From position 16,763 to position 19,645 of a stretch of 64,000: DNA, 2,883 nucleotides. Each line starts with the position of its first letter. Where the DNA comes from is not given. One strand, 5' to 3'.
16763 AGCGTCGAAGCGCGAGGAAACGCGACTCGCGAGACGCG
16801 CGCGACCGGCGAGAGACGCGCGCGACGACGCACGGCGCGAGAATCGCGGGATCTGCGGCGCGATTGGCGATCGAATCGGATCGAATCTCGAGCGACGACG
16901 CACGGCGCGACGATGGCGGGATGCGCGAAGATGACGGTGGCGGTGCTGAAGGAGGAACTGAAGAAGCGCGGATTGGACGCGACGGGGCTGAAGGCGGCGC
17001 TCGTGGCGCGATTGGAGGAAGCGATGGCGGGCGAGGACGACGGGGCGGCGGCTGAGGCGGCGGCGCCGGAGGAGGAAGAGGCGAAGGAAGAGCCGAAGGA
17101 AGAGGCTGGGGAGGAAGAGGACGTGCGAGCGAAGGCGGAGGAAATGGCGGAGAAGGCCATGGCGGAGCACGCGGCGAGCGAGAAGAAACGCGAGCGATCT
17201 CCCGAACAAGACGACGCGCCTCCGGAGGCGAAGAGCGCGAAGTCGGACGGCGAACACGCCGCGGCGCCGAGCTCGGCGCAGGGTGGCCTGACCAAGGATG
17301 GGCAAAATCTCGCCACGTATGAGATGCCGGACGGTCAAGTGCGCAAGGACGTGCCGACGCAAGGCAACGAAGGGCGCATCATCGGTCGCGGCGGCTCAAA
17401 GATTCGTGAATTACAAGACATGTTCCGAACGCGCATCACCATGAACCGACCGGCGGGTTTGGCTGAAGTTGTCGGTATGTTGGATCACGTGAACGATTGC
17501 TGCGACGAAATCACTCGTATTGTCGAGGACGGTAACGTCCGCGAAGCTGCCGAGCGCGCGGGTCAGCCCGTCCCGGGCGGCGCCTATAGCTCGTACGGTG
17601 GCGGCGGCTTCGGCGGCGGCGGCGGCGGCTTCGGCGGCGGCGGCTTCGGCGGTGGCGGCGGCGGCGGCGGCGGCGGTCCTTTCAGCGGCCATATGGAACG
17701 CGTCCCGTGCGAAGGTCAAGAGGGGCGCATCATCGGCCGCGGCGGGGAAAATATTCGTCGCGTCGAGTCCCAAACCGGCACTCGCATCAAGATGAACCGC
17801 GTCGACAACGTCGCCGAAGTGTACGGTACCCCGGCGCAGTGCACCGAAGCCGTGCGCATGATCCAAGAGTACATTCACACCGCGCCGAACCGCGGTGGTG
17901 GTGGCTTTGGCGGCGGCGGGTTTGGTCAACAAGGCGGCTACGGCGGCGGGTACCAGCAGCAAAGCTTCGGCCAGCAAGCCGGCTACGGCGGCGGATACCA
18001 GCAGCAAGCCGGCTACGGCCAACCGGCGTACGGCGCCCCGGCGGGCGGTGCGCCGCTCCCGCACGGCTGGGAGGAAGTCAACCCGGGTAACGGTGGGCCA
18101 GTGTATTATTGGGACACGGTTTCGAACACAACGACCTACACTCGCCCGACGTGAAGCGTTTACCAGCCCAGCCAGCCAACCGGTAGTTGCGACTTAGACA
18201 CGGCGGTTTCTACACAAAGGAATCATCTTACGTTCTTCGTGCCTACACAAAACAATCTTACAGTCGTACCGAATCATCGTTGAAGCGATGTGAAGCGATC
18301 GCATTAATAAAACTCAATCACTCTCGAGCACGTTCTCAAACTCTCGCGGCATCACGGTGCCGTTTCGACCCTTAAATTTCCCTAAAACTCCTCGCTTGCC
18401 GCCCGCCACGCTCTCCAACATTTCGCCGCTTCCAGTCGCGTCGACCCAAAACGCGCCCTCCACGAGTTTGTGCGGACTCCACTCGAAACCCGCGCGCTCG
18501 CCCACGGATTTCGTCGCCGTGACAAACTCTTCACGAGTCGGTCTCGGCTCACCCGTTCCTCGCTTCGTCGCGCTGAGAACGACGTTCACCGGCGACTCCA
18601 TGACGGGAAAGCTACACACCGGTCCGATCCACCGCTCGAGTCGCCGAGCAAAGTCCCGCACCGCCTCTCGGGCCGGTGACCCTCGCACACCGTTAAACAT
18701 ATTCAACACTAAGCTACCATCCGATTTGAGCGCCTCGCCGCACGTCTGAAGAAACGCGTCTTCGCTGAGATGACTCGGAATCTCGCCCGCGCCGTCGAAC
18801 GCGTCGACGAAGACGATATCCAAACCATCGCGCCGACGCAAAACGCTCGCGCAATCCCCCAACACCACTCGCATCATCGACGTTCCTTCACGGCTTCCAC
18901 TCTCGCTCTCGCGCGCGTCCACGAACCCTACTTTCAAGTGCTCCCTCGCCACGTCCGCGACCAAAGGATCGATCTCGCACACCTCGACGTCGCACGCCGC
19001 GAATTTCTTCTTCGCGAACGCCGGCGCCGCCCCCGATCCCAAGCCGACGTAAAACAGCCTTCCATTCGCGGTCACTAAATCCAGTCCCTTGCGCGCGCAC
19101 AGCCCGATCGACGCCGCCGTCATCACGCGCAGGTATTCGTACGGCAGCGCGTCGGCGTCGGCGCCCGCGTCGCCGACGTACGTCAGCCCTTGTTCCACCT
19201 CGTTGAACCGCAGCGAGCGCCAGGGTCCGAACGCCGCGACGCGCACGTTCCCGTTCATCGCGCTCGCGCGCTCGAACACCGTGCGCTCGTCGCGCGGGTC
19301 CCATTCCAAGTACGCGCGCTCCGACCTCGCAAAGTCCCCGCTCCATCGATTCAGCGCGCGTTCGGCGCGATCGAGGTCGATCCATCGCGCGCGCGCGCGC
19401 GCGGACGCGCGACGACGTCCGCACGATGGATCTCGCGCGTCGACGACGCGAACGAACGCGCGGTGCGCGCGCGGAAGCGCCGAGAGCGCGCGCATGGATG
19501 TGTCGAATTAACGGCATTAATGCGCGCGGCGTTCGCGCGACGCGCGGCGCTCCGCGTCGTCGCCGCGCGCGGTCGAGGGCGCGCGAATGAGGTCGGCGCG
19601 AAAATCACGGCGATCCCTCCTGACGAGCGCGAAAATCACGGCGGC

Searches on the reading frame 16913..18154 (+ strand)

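Call 14: search_protein_families(library=pfam, proteins=[window:16913-18154:+], max_evalue=0.001)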
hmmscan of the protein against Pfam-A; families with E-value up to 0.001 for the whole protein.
window:16913-18154:+ (413 aa): 4 families
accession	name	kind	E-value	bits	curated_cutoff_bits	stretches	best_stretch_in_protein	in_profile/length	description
PF00013.35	KH_1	-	6e-20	71.2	21.5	2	270-319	11-66/66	KH domain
PF02037.33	SAP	-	7.3e-13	48.2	23.9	1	6-37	4-35/37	SAP domain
PF07650.23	KH_2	-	5.1e-09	36.3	22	1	267-297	33-66/78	KH domain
PF22675.2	KH-I_KHDC4-BBP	-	0.00054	20.2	30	0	271-293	9-31/76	KHDC4/BBP-like, KH-domain type I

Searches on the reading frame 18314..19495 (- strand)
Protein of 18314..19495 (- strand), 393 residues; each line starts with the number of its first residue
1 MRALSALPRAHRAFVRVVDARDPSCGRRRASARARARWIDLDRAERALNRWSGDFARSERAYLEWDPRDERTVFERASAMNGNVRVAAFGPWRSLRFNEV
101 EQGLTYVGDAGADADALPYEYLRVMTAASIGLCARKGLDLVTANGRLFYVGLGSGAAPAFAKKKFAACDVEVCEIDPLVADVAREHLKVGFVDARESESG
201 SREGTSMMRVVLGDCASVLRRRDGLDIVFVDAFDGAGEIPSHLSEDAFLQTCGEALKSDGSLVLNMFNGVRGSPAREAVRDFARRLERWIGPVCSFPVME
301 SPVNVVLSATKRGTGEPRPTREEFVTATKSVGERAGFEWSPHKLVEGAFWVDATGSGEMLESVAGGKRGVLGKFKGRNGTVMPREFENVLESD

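Call 14: search_protein_families(library=pfam, proteins=[window:18314-19495:-], max_evalue=0.001)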
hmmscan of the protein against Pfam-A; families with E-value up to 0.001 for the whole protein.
window:18314-19495:- (393 aa): 1 family
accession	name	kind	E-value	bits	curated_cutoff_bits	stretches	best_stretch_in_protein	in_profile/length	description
PF01564.23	Spermine_synth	-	7.3e-05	22.8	22.9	1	169-264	44-130/186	Spermine/spermidine synthase domain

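Call 36: find_homologous_proteins(query=window:18317-19495:-, max_evalue=1e-30)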
Query window:18317-19495:- (393 aa): 48 proteins with E <= 1e-30 among 8000 candidates.
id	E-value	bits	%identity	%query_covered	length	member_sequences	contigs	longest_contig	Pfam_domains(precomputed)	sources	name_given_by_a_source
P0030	7.2e-256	866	99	100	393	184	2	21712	-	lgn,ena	-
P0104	1.0e-147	510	66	93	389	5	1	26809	PF01564.24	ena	-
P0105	1.7e-147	509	66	93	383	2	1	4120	PF01564.24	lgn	-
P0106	3.8e-139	482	65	91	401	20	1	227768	PF01564.24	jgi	-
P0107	4.0e-136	472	60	99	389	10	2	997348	PF01564.24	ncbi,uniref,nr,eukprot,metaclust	ncbi:Spermidine/spermine synthases family [Ostreococcus tauri]|uniref:S-adenosyl-L-methionine-depend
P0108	4.2e-131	455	63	91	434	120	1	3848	PF01564.24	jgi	-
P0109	5.5e-129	448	63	85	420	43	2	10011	PF01564.24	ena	-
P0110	3.6e-128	446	62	88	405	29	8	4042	PF01564.24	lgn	-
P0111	4.7e-127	442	62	88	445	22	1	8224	PF01564.24,PF00891.25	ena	-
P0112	1.7e-125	437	62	88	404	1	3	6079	PF01564.24,PF00891.25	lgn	-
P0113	2.7e-121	423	59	89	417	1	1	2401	PF01564.24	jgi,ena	-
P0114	3.3e-118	413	60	87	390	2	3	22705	-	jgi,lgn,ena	-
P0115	1.2e-113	398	61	87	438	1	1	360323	PF01564.24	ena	-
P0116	1.1e-85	306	58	67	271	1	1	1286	PF01564.24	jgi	jgi:spermidine synthase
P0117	2.9e-62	229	39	92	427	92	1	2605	-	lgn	-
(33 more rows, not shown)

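Call 38: find_encoding_contigs(protein=P0107, flank=10000, max_places=2)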
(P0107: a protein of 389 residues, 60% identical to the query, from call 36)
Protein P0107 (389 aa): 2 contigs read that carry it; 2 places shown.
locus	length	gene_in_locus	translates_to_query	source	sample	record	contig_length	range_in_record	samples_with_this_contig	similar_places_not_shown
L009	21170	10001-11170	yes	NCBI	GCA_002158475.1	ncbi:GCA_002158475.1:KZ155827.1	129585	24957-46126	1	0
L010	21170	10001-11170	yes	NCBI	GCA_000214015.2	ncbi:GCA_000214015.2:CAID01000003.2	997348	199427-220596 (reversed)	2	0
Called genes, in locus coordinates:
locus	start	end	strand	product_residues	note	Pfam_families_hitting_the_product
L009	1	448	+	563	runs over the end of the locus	PF00153:Mito_carr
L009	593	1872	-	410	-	-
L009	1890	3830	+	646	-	PF01636:APH (faint), PF03109:ABC1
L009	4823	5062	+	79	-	-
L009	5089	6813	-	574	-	-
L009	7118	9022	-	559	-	PF02469:Fasciclin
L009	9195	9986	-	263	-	PF05724:TPMT, PF13489:Methyltransf_23 (faint), PF08241:Methyltransf_11, PF08242:Methyltransf_12, PF13649:Methyltransf_25, PF13847:Methyltransf_31 (faint)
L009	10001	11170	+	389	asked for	PF01564:Spermine_synth (weak)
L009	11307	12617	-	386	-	PF02037:SAP, PF00013:KH_1 (weak), PF00397:WW (weak)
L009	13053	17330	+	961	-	PF00069:Pkinase, PF07714:PK_Tyr_Ser-Thr, PF00156:Pribosyltran (weak), PF00215:OMPdecase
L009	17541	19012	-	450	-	PF13191:AAA_16 (faint), PF13401:AAA_22 (faint), PF16450:Prot_ATP_ID_OB_C, PF00004:AAA, PF07728:AAA_5 (faint), PF17862:AAA_lid_3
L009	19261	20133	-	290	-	PF00929:RNase_T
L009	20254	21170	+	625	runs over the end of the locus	PF00006:ATP-synt_ab, PF00306:ATP-synt_ab_C (faint)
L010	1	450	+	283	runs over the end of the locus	PF00153:Mito_carr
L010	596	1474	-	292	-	PF00581:Rhodanese (faint)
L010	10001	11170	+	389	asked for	PF01564:Spermine_synth (weak)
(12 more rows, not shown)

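Call 39: find_encoding_contigs(protein=P0106, flank=10000, max_places=2)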
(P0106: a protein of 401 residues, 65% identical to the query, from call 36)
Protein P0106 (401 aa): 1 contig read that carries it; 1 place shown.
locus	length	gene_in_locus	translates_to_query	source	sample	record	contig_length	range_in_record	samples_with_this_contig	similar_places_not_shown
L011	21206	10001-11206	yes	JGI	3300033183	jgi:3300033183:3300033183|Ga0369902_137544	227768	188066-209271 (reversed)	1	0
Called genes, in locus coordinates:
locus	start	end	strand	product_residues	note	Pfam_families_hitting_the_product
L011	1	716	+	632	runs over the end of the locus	-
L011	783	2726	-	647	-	PF00006:ATP-synt_ab, PF00306:ATP-synt_ab_C (weak)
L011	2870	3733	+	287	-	PF00929:RNase_T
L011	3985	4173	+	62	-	-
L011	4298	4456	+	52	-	-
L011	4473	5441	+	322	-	PF16450:Prot_ATP_ID_OB_C (weak), PF13191:AAA_16 (faint), PF00004:AAA, PF07728:AAA_5 (faint), PF13401:AAA_22 (faint), PF23902:AAA_lid_PRS2_C (faint), PF17862:AAA_lid_3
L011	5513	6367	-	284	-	PF00215:OMPdecase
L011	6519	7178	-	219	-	PF00156:Pribosyltran (weak)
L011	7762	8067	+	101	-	-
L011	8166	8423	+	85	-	PF00338:Ribosomal_S10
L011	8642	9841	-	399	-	PF07714:PK_Tyr_Ser-Thr, PF00069:Pkinase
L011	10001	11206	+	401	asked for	PF01564:Spermine_synth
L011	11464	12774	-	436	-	PF02037:SAP, PF00013:KH_1 (weak), PF07650:KH_2 (faint), PF00013:KH_1, PF00397:WW (weak)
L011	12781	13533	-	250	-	-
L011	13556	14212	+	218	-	PF05724:TPMT, PF08241:Methyltransf_11, PF08242:Methyltransf_12, PF13649:Methyltransf_25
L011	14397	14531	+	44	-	-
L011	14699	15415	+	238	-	PF02469:Fasciclin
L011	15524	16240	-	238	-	-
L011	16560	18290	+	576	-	-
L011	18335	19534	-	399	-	-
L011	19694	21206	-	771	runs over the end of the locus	PF03109:ABC1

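Call 40: find_encoding_contigs(protein=P0104, flank=10000, max_places=2)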
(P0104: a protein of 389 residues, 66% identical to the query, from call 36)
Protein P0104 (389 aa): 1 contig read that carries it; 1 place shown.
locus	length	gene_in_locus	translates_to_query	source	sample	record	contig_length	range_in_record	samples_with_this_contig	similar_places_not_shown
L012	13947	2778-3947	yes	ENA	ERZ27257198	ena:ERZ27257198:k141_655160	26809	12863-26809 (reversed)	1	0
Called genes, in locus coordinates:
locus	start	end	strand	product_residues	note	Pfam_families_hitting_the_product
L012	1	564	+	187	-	?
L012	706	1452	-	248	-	PF02469:Fasciclin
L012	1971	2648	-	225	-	PF05724:TPMT, PF08241:Methyltransf_11, PF08242:Methyltransf_12, PF13649:Methyltransf_25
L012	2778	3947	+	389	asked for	PF01564:Spermine_synth (weak)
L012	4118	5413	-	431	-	PF02037:SAP, PF00013:KH_1 (weak), PF07650:KH_2 (faint), PF00013:KH_1, PF00397:WW (weak)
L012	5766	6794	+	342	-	PF00069:Pkinase, PF07714:PK_Tyr_Ser-Thr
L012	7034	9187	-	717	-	PF00474:SSF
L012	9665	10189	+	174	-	PF15993:Fuseless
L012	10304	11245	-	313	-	PF00153:Mito_carr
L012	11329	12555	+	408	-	PF00491:Arginase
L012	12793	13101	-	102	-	PF00338:Ribosomal_S10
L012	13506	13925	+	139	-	-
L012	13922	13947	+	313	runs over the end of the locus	PF00156:Pribosyltran (weak)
